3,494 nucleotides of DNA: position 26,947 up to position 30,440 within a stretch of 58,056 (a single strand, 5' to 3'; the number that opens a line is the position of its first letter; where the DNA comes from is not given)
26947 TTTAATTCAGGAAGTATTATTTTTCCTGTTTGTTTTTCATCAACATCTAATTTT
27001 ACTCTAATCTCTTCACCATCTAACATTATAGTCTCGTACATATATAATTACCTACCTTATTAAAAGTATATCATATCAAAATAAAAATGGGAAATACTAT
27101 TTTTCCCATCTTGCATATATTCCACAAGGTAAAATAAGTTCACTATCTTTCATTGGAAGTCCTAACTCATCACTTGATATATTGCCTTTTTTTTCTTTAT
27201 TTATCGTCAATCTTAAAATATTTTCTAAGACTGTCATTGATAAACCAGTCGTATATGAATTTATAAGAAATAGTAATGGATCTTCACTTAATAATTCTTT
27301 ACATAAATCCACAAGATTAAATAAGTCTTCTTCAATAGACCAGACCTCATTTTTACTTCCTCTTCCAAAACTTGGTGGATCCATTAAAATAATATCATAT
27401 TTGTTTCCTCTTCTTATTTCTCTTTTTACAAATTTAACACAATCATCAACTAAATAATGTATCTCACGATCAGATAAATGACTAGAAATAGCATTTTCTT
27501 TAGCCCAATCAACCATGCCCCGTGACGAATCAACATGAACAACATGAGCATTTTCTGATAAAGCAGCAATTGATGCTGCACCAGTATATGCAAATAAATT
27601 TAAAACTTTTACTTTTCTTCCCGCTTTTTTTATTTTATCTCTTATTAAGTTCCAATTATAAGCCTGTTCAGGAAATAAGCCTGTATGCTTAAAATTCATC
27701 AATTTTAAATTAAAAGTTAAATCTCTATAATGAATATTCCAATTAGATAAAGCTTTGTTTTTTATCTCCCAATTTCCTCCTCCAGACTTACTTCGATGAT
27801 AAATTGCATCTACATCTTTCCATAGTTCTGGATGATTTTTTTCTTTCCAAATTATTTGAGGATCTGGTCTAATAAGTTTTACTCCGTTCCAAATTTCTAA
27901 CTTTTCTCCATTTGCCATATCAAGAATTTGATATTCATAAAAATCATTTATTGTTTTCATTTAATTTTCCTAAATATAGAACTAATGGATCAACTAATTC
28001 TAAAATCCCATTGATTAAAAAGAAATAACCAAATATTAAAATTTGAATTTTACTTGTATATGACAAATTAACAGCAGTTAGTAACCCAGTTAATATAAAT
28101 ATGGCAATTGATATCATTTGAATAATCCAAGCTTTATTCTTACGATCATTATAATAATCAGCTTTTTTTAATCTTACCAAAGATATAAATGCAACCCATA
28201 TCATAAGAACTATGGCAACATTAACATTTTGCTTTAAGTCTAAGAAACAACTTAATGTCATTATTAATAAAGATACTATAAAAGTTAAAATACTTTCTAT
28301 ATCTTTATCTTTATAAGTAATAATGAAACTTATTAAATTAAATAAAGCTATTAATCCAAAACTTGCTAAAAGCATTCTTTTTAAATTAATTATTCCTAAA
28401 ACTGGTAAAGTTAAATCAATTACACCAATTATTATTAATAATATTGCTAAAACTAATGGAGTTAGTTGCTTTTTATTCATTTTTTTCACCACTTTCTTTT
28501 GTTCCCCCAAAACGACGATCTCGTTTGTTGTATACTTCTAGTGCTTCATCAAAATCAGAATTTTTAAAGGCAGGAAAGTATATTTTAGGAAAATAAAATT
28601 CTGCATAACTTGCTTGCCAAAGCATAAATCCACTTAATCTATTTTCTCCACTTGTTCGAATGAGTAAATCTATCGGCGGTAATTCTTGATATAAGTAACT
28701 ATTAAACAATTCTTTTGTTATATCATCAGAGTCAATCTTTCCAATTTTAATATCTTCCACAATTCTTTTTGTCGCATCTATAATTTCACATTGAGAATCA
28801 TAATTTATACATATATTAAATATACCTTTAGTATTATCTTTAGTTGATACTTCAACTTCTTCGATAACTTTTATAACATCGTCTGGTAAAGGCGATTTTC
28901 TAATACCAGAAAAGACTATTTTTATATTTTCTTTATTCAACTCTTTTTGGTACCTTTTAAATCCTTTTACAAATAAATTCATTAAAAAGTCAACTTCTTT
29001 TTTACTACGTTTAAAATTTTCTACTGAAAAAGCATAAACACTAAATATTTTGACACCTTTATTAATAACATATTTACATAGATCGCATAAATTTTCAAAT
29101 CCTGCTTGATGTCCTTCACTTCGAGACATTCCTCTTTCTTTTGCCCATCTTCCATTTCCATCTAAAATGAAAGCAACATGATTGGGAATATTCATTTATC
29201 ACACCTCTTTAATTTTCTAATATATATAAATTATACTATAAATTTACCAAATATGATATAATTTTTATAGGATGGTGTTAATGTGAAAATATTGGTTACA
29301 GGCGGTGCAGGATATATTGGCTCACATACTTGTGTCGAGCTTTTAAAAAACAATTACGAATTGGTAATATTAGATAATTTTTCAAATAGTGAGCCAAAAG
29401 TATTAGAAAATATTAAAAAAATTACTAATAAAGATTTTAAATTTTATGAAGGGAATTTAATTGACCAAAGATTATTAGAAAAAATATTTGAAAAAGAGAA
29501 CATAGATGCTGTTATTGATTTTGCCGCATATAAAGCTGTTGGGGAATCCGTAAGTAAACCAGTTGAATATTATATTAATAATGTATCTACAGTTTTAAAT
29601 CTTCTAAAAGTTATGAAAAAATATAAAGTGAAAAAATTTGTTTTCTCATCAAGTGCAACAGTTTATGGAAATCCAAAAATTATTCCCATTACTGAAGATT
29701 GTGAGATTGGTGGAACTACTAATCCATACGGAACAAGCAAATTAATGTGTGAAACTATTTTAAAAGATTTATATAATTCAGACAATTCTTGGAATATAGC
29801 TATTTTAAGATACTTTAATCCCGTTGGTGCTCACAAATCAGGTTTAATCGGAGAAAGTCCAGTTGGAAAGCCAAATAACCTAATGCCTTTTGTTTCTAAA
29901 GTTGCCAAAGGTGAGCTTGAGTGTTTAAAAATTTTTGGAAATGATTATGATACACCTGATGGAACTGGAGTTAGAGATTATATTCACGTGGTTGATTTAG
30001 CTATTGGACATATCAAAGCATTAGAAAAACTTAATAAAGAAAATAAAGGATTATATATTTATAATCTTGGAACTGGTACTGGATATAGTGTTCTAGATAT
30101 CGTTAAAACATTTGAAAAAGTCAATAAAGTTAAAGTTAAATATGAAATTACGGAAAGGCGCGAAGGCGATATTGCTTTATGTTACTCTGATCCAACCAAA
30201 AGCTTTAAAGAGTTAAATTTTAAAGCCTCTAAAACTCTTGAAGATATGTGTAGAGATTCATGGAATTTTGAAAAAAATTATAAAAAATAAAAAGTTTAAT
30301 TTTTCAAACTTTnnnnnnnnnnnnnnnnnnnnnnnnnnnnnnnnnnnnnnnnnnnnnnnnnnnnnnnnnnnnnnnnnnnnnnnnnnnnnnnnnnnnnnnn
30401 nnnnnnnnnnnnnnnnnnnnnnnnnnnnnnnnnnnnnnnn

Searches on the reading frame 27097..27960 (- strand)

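Call 42: search_protein_families(library=pfam, proteins=[window:27097-27960:-], max_evalue=0.001)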
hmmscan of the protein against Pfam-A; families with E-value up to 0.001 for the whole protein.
window:27097-27960:- (287 aa): 2 families
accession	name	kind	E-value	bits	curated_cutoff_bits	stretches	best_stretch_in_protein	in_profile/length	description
PF10672.15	Methyltrans_SAM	-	7.1e-17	62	27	1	54-204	66-212/286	S-adenosylmethionine-dependent methyltransferase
PF03602.21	Cons_hypoth95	-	6.9e-10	39.3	24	1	110-198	36-123/182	Conserved hypothetical protein 95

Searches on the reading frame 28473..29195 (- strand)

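Call 42: search_protein_families(library=pfam, proteins=[window:28473-29195:-], max_evalue=0.001)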
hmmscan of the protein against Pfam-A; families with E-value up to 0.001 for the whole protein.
window:28473-29195:- (240 aa): 1 family
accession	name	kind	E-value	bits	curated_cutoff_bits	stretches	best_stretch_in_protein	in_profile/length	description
PF01255.24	Prenyltransf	-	1.3e-74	250.9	27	1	10-230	1-219/219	Putative undecaprenyl diphosphate synthase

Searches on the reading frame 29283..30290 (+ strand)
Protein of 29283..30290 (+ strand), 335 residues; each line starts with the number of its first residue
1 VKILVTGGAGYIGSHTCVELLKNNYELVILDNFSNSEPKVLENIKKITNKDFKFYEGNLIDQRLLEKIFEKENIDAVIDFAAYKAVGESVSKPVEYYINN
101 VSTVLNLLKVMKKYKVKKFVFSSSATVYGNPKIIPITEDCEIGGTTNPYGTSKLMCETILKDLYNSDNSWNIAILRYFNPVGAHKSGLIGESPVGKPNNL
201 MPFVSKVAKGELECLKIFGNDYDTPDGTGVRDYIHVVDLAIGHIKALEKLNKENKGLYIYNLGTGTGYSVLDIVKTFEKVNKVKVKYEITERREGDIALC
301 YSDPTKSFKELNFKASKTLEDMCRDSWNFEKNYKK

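Call 42: search_protein_families(library=pfam, proteins=[window:29283-30290:+], max_evalue=0.001)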
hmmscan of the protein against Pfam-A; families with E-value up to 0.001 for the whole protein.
window:29283-30290:+ (335 aa): 9 families
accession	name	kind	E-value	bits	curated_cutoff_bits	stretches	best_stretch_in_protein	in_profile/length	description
PF16363.11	GDP_Man_Dehyd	-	6.2e-58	197.3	27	1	4-325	1-331/332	GDP-mannose 4,6 dehydratase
PF01370.27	Epimerase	-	3.6e-56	190.7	20.9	1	3-263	1-240/240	NAD dependent epimerase/dehydratase family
PF02719.21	Polysacc_synt_2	-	2.2e-18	66.9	20.2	1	3-183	1-174/293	Polysaccharide biosynthesis protein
PF01073.25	3Beta_HSD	-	7e-15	55.2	22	1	4-253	1-235/280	3-beta hydroxysteroid dehydrogenase/isomerase family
PF04321.23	RmlD_sub_bind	-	1.1e-11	44.8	27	1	1-162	1-138/287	RmlD substrate binding domain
PF07993.18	NAD_binding_4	-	1.7e-08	34.4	20.1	1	5-181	1-208/258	Male sterility protein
PF05368.20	NmrA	-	2e-07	31.3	27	1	2-124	4-107/298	NmrA-like family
PF00106.31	adh_short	-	2e-05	24.6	26.6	1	3-71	3-70/195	short chain dehydrogenase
PF13460.12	NAD_binding_10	-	3.8e-05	24.1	27.2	1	7-130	1-104/184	NAD(P)H-binding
